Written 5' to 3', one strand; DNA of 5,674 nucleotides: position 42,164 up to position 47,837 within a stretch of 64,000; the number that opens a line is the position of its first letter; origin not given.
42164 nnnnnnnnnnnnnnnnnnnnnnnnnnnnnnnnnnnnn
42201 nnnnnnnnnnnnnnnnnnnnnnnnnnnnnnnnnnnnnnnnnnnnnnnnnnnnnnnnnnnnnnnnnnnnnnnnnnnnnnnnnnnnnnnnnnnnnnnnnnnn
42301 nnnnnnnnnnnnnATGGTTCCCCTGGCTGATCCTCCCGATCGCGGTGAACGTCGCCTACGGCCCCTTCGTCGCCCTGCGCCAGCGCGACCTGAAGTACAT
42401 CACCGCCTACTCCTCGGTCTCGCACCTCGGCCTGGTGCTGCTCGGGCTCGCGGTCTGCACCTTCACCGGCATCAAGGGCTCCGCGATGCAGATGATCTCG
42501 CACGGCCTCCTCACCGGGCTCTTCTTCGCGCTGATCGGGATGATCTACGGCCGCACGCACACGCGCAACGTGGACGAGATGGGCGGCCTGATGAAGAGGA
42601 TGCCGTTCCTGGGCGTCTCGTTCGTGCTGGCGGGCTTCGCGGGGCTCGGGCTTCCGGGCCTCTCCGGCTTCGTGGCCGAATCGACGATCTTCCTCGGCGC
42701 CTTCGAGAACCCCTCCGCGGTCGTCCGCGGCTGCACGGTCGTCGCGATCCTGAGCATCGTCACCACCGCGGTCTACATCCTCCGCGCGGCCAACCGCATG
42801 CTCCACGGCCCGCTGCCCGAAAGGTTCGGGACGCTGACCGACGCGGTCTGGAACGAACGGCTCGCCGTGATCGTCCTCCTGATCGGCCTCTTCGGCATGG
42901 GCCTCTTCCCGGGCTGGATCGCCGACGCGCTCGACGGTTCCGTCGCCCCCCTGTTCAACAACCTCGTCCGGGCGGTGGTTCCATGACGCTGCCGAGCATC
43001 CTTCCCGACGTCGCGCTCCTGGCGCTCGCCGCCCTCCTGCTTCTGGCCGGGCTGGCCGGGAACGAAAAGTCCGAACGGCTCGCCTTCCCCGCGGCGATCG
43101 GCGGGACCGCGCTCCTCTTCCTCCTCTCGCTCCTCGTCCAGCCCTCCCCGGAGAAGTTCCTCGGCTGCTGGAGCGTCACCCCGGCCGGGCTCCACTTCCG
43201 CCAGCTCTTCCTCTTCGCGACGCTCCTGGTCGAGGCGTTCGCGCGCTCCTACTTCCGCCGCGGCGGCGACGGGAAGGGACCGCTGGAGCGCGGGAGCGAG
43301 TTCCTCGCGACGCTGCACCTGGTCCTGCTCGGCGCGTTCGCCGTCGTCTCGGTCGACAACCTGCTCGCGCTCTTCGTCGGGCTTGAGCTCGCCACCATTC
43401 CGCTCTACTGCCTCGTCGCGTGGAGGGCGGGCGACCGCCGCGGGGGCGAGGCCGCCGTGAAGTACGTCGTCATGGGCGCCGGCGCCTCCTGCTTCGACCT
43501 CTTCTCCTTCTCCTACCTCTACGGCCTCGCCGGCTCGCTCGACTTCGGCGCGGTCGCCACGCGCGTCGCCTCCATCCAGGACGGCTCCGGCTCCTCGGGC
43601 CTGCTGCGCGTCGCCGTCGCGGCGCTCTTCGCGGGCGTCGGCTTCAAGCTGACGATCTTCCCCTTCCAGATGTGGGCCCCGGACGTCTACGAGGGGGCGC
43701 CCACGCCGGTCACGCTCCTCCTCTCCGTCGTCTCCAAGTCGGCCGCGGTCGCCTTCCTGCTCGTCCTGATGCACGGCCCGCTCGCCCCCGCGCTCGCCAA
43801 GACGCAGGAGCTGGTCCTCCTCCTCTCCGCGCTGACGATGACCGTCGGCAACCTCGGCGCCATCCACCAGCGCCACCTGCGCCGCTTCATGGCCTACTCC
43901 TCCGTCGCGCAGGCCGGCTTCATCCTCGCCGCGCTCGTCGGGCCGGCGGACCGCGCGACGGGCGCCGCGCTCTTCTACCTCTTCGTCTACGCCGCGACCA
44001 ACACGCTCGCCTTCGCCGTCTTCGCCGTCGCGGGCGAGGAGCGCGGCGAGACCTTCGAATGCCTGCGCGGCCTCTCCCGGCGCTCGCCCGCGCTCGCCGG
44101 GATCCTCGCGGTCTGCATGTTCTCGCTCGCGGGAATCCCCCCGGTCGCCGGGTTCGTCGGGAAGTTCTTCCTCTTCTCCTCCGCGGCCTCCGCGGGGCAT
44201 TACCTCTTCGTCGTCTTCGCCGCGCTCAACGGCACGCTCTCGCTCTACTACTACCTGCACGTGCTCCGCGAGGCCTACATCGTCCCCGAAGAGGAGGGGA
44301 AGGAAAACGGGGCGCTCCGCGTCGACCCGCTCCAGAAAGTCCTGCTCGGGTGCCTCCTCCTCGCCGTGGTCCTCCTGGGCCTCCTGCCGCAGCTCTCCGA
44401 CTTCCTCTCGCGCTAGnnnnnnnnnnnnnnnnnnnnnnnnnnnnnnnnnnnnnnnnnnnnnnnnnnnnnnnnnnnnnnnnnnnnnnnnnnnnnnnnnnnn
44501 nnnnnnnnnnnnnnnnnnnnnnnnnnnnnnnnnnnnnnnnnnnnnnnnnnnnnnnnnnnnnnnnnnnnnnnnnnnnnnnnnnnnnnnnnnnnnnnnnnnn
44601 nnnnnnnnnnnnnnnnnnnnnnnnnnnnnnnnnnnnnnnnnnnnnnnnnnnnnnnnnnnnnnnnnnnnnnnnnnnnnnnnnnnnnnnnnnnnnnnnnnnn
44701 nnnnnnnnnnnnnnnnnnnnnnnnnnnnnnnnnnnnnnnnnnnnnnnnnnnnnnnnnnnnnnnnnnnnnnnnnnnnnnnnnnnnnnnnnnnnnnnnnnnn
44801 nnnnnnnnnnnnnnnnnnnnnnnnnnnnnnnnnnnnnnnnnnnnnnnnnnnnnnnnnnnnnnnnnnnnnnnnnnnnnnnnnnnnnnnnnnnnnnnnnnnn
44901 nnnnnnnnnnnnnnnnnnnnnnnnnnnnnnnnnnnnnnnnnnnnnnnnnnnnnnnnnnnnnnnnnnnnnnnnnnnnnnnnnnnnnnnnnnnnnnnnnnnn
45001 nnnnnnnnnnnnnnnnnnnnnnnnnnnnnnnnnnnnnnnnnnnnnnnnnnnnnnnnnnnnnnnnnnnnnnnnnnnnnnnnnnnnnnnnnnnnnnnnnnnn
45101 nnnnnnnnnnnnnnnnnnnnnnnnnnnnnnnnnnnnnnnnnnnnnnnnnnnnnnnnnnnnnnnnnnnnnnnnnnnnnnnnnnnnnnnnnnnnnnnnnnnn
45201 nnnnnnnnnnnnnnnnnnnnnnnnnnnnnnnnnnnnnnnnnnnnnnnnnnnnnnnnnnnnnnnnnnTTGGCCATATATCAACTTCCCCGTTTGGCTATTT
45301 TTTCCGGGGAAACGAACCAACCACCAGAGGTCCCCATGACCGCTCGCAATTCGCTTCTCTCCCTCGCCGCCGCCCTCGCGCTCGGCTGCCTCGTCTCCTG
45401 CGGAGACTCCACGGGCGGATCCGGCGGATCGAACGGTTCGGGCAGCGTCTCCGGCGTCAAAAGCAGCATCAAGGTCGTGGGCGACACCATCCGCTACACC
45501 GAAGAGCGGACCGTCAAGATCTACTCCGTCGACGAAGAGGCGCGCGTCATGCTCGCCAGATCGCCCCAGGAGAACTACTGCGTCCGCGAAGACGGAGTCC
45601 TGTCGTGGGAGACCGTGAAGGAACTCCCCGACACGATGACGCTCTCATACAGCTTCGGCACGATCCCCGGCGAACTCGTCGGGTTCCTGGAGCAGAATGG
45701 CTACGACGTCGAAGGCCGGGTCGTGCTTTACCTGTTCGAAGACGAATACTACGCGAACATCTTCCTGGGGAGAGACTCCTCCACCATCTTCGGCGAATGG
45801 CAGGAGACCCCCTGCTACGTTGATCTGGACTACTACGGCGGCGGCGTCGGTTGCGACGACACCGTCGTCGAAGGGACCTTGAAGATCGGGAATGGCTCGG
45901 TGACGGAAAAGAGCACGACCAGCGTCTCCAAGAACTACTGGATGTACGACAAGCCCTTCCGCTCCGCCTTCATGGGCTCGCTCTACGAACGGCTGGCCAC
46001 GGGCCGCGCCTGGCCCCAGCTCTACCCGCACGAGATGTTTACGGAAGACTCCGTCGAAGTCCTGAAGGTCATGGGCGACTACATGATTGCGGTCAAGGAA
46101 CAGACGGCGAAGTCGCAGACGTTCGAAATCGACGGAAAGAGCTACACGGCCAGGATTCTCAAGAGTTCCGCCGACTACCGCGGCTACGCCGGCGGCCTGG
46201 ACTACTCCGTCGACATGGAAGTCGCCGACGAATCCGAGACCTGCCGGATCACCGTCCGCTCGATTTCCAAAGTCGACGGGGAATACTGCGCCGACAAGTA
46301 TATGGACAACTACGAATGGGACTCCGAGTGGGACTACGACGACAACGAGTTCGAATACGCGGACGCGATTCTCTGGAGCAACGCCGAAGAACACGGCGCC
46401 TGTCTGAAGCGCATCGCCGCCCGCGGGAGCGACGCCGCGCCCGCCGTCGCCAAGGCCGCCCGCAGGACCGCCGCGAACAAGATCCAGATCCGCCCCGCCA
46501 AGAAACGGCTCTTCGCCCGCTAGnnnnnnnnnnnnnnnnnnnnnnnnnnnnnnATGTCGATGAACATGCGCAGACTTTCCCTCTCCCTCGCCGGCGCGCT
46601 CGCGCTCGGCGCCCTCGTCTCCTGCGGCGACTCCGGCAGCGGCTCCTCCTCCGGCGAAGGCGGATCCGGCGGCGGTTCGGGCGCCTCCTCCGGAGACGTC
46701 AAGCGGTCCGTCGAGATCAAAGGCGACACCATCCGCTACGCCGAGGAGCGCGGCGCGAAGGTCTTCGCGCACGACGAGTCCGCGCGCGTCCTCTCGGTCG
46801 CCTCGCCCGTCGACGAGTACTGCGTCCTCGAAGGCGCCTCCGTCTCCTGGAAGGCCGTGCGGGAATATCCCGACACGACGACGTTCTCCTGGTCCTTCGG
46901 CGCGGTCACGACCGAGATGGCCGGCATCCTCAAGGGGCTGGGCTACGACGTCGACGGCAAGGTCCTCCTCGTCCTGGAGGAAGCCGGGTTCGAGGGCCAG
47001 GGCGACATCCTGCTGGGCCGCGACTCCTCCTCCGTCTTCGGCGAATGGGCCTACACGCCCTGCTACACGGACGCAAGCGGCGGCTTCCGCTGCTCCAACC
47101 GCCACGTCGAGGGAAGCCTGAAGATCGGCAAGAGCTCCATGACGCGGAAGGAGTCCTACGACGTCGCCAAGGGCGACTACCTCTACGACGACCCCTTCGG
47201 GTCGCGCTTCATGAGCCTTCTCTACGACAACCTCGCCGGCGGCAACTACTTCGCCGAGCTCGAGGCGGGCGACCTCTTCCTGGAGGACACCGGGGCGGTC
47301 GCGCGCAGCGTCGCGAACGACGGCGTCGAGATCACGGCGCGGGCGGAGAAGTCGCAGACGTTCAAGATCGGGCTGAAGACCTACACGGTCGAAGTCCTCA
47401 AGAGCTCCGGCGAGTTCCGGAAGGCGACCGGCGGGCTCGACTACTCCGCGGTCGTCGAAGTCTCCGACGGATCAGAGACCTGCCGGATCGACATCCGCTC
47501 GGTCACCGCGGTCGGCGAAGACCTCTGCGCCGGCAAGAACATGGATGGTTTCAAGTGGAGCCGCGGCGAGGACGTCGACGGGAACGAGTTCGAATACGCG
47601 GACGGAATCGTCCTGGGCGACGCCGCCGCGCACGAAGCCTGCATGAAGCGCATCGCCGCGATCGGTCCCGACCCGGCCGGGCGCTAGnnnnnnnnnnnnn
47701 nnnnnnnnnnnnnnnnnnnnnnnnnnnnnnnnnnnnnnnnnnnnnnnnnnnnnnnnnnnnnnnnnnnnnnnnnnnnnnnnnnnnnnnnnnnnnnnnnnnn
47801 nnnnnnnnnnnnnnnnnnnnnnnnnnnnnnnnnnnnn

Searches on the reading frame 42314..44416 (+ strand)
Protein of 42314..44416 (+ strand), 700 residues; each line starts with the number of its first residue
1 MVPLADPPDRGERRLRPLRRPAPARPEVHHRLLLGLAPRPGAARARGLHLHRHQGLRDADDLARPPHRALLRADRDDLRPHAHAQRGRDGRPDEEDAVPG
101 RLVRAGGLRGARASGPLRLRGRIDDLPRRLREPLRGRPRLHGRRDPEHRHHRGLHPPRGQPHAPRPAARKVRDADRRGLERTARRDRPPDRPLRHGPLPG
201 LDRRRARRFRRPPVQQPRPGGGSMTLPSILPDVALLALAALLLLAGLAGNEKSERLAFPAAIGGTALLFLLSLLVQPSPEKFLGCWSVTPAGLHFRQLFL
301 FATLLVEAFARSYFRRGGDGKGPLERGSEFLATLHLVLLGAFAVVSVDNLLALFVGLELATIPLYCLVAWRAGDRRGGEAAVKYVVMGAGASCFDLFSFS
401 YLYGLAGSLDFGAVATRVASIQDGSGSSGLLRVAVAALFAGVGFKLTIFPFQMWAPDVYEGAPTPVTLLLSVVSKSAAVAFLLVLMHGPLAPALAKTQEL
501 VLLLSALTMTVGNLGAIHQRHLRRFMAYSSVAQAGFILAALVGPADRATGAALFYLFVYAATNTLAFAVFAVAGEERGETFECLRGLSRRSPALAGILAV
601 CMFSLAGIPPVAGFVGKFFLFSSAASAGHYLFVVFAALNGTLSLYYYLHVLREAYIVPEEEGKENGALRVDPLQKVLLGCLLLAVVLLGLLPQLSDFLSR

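Call 98: search_protein_families(library=pfam, proteins=[window:42314-44416:+], max_evalue=0.0001)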
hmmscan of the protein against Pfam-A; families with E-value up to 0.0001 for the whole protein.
window:42314-44416:+ (700 aa): 1 family
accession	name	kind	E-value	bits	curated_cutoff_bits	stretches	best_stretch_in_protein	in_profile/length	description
PF00361.26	Proton_antipo_M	-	1.5e-62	211.9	21.5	1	348-639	2-290/294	NADH:quinone oxidoreductase/Mrp antiporter, TM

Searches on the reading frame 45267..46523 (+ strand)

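Call 3: search_protein_families(library=pfam, proteins=[window:45267-46523:+], max_evalue=0.1)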
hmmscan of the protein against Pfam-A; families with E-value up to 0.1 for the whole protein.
window:45267-46523:+ (418 aa): 0 families

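Call 4: search_protein_families(library=ncbifam, proteins=[window:45267-46523:+], max_evalue=0.1)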
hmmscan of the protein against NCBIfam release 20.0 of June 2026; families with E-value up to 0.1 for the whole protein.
window:45267-46523:+ (418 aa): 2 families
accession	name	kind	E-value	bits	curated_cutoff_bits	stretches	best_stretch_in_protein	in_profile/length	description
NF053532.1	lipo_SCO4651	subfamily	0.0023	17.6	65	1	31-131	5-95/277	SCO4651 family lipoprotein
NF033101.0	blaL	exception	0.067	12.3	650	0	26-73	6-51/325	BlaL family class A beta-lactamase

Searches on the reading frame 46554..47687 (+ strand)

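Call 3: search_protein_families(library=pfam, proteins=[window:46554-47687:+], max_evalue=0.1)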
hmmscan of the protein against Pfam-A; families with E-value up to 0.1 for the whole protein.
window:46554-47687:+ (377 aa): 0 families

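Call 4: search_protein_families(library=ncbifam, proteins=[window:46554-47687:+], max_evalue=0.1)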
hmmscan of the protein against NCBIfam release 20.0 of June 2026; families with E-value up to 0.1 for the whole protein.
window:46554-47687:+ (377 aa): 2 families
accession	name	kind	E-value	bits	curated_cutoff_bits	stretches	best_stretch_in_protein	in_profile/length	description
NF053532.1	lipo_SCO4651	subfamily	0.089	12.4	65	0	6-42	1-37/277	SCO4651 family lipoprotein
TIGR02821.1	fghA_ester_D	equivalog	0.094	12.2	281.7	0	51-104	56-109/275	S-formylglutathione hydrolase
